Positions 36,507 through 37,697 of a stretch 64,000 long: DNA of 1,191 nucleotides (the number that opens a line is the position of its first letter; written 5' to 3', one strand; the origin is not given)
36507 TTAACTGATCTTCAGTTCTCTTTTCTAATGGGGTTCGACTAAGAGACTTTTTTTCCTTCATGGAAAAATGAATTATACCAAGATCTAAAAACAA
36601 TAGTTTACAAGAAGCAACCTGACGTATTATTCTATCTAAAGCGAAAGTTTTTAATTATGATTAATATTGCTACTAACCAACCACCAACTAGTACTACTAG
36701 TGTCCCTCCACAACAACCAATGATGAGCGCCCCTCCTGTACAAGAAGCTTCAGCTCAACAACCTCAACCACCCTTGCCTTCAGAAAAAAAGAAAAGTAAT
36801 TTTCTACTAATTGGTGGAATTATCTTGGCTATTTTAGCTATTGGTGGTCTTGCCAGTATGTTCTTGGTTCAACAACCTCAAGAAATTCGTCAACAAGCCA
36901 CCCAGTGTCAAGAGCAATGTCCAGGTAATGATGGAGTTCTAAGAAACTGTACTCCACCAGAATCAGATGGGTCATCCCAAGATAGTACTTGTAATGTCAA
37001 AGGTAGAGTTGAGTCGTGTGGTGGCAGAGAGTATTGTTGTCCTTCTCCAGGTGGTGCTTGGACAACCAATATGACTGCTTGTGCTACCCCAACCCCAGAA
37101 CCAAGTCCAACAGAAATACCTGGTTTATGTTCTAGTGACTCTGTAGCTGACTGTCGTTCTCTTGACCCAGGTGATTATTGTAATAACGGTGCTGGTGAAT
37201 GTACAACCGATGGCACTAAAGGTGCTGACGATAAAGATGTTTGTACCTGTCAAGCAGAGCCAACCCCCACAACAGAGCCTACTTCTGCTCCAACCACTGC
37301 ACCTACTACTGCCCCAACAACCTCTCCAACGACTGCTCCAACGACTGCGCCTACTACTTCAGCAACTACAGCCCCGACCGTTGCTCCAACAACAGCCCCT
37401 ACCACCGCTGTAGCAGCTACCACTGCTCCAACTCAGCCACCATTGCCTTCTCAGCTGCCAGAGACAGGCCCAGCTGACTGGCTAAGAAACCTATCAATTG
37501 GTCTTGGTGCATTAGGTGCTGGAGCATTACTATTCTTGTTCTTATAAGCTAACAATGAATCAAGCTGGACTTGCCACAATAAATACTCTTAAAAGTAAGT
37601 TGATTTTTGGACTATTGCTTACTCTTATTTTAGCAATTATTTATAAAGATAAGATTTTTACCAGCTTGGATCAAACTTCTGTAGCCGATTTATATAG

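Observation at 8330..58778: Very dense lipid-carrier-dependent extracytoplasmic glycosylation locus with at least 12 GT-C paralogs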

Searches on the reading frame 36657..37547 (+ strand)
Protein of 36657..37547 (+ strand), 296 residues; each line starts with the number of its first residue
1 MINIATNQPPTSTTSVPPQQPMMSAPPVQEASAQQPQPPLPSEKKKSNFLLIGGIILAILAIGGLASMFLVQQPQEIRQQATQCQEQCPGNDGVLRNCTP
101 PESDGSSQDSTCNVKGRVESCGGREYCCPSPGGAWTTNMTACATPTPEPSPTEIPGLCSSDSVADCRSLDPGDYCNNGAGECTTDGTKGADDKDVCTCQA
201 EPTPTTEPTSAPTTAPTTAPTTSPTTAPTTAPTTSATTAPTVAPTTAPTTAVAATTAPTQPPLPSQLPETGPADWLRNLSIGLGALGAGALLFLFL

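Call 5: search_protein_families(library=pfam, proteins=[window:36657-37547:+], max_evalue=0.01)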
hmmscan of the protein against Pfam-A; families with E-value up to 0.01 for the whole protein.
window:36657-37547:+ (296 aa): 0 families

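Call 12: search_protein_families(library=ncbifam, proteins=[window:36657-37547:+], max_evalue=0.1)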
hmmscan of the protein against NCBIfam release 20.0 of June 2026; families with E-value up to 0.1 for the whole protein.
window:36657-37547:+ (296 aa): 0 families

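Call 22: search_protein_families(library=pfam, proteins=[window:36657-37547:+], max_evalue=10)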
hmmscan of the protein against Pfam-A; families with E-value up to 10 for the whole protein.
window:36657-37547:+ (296 aa): 3 families
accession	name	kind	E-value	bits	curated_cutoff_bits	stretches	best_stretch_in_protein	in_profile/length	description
PF00746.26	Gram_pos_anchor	-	0.087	13.2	20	2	45-64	15-34/43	LPXTG cell wall anchor motif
PF11075.13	DUF2780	-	0.12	12.8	27.5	1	61-108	68-113/176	Protein of unknown function VcgC/VcgE (DUF2780)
PF14283.11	CD1107-like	-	1.1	9.6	26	1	30-70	111-150/158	Mobile element protein CD1107-like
